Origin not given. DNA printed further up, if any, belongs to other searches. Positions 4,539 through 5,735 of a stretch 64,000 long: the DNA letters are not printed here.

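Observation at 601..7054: Kleisin/KITE/SMC-like three-gene operon (Wadjet/MksBEF-like layout) inside a decayed island, with the SMC gene interrupted by an IS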

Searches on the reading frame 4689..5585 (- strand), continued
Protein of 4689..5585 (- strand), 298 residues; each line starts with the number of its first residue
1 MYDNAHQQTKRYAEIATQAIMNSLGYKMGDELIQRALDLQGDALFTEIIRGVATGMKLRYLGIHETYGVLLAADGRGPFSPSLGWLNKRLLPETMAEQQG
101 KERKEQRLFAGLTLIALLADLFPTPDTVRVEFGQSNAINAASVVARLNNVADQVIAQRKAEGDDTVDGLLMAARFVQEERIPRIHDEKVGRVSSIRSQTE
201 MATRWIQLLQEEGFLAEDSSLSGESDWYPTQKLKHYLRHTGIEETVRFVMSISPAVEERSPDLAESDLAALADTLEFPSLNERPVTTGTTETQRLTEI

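Call 70: find_encoding_contigs(protein=P0065, flank=8000, max_places=2)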
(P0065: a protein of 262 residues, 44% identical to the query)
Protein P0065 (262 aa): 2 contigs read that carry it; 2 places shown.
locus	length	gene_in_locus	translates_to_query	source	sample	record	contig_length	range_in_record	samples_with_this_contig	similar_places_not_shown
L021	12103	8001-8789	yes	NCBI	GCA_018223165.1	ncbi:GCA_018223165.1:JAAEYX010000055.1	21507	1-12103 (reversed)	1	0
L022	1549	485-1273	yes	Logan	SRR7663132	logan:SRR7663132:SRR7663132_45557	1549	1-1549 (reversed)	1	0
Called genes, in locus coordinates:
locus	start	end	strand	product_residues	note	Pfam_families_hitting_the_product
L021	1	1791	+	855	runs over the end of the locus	PF00580:UvrD-helicase, PF13245:AAA_19 (weak), PF13361:UvrD_C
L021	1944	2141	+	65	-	-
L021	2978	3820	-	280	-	PF26109:WHD_BrxR, PF13280:WYL, PF26107:BrxR_CTD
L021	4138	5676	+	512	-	-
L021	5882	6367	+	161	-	PF01398:JAB (weak), PF14464:Prok-JAB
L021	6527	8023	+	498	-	-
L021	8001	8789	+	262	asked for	-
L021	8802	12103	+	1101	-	?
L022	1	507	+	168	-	?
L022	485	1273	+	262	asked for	-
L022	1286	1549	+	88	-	?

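Call 71: find_encoding_contigs(protein=P0075, flank=8000, max_places=2)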
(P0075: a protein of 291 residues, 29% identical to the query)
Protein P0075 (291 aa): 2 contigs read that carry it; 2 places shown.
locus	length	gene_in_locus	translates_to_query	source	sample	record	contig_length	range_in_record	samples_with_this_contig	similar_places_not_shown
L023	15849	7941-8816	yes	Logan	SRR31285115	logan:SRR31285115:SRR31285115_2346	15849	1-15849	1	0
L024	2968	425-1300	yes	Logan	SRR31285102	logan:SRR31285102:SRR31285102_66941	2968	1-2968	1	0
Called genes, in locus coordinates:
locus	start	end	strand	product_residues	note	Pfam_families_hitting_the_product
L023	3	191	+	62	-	?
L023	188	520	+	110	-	-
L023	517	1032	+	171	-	-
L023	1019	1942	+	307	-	PF00899:ThiF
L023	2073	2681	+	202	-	PF19503:DUF6037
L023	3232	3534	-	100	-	-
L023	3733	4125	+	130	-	-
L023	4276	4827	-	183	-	-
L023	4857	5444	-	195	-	PF19744:DUF6232 (faint)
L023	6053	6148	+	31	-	-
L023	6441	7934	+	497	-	-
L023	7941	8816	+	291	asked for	-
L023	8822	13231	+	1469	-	-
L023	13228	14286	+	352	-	PF09983:JetD_C (weak)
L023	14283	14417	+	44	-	-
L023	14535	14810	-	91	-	PF01381:HTH_3 (faint)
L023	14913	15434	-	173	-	-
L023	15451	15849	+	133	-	?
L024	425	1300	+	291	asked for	-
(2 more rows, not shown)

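Call 72: search_protein_families(proteins=[L023:6441-7934:+, L023:7941-8816:+, L023:8822-13231:+, L023:13228-14286:+, L021:6527-8023:+], library=padloc, max_evalue=0.01)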
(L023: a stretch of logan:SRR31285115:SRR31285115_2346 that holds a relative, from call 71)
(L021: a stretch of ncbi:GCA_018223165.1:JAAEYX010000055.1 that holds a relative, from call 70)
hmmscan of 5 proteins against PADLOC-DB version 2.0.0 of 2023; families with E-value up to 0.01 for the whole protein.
L023:6441-7934:+ (497 aa): 3 families
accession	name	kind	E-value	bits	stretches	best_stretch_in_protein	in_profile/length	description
PDLC00567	JetA3|JetA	-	3.6e-39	133.1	1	21-494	14-480/504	Unknown function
PDLC00569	JetA3|JetA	-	2.7e-16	57.4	1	111-491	98-468/477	Unknown function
PDLC00558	JetA3|JetA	-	0.00019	18.3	1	142-242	116-219/511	Unknown function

L023:7941-8816:+ (291 aa): 1 family
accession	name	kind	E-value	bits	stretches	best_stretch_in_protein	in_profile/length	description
PDLC00573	JetB3|JetB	-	0.00095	16.3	0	189-258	172-242/254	Unknown function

L023:8822-13231:+ (1469 aa): 11 families
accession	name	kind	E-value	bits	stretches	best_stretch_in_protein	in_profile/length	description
PDLC00579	JetC3|JetC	-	3e-120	401.2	1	4-1439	5-1429/1453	DUF3584 domain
PDLC00588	JetC3|JetC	-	3e-94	314.9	1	38-1423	54-1430/1484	DUF3584 domain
PDLC00578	JetC3|JetC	-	1.7e-87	292.5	1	6-1433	6-1432/1451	DUF3584 domain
PDLC00589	JetC3|JetC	-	7.7e-51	171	1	38-1423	53-1433/1486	DUF3584 domain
PDLC00587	JetC3|JetC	-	8.8e-18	61.2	2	1332-1423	1354-1444/1478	DUF3584 domain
PDLC00581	JetC3|JetC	-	5.3e-17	59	1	262-1031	274-1028/1473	DUF3584 domain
PDLC00582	JetC3|JetC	-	5.4e-08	29.1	1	771-1110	757-1090/1472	DUF3584 domain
PDLC00583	JetC3|JetC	-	7.5e-08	28.7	1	746-995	821-1059/1471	DUF3584 domain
PDLC03859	LmuB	-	1.1e-06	26.2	0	1068-1245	270-486/611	-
PDLC00585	JetC3|JetC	-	0.00011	17.9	0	1185-1409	1204-1415/1457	DUF3584 domain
PDLC00550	JetC2|JetC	-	0.0022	13.8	1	275-431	327-483/1355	DUF3584 domain; MukB-like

L023:13228-14286:+ (352 aa): 10 families
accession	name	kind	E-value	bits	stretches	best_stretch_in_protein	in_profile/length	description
PDLC00594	JetD3|JetD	-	4.8e-62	208.4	1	15-346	8-337/345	DUF2239; DUF2220 domain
PDLC00592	JetD3|JetD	-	7.1e-27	92.6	1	127-344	113-339/346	DUF2239; DUF2220 domain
PDLC00591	JetD3|JetD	-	8.6e-23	79.2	1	127-343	122-346/350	DUF2239; DUF2220 domain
PDLC00593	JetD3|JetD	-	2e-10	38.4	1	142-338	145-340/347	DUF2239; DUF2220 domain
PDLC00530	JetD1|JetD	-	4.4e-05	20.9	1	177-264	226-305/391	DUF2220; DUF3322; DUF2399 domain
PDLC00556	JetD2|JetD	-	0.00029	18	1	195-266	284-352/430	DUF2220; DUF3322; DUF2399 domain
PDLC00520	JetD1|JetD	-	0.00096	16.2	1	189-264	225-297/398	DUF2220; DUF3322; DUF2399 domain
PDLC00523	JetD1|JetD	-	0.0023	15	1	194-268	252-317/398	DUF2220; DUF3322; DUF2399 domain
PDLC00529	JetD1|JetD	-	0.0038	14.4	1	198-267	251-321/394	DUF2220; DUF3322; DUF2399 domain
PDLC00521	JetD1|JetD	-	0.0068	13.6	1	199-264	252-319/395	DUF2220; DUF3322; DUF2399 domain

L021:6527-8023:+ (498 aa): 3 families
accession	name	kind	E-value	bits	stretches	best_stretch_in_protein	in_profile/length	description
PDLC00564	JetA3|JetA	-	2.8e-100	334.7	1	4-485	4-483/488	Unknown function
PDLC00569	JetA3|JetA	-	2.2e-10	37.9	1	117-439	117-427/477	Unknown function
PDLC00567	JetA3|JetA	-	4.2e-05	20.7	1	86-482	78-482/504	Unknown function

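Call 75: find_encoding_contigs(protein=P0066, flank=8000, max_places=2)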
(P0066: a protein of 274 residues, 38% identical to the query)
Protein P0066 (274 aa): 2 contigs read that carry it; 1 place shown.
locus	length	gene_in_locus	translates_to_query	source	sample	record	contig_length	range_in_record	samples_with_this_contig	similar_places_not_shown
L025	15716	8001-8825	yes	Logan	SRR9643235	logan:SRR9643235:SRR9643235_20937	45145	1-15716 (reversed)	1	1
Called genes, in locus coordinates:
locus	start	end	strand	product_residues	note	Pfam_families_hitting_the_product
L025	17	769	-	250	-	-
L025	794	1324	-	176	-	-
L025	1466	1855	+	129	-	-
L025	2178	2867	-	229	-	-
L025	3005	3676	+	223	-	-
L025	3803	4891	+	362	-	-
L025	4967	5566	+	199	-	-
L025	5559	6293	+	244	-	-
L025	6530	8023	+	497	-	-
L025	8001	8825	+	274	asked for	-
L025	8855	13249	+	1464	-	-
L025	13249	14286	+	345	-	PF09983:JetD_C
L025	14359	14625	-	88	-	PF17268:DUF5334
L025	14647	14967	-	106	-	-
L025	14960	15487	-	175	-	-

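Call 76: find_encoding_contigs(protein=P0067, flank=8000, max_places=2)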
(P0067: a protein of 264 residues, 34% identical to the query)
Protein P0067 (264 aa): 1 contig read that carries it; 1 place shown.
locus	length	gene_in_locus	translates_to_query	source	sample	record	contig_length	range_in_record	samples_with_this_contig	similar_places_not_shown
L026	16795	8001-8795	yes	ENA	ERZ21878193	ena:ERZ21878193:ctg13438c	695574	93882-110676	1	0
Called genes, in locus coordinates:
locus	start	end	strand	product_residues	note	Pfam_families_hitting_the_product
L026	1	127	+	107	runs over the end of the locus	-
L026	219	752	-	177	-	-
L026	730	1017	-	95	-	-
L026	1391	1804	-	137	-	PF01797:Y1_Tnp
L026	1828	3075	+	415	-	PF12323:HTH_OrfB_IS605 (weak), PF01385:OrfB_IS605, PF07282:Cas12f1-like_TNB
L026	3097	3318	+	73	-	-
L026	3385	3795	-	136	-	-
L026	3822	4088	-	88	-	-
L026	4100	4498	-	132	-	-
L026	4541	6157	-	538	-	PF05731:TROVE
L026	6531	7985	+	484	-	-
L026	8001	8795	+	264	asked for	-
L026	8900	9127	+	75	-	-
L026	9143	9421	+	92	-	-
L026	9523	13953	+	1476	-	-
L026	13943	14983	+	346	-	PF09983:JetD_C, PF09664:DUF2399 (weak)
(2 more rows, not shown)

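Call 77: find_encoding_contigs(protein=P0069, flank=8000, max_places=2)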
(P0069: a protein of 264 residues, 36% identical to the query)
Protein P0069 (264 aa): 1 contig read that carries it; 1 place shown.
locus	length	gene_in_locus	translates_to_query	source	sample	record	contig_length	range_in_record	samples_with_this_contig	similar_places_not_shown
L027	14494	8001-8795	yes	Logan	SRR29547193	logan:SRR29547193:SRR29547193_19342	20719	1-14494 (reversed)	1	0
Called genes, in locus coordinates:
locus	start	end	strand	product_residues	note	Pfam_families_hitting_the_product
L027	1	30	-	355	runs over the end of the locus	PF00149:Metallophos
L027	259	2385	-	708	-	-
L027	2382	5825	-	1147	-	-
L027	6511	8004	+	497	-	-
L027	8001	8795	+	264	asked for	-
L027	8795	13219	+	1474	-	-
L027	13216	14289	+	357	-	PF09983:JetD_C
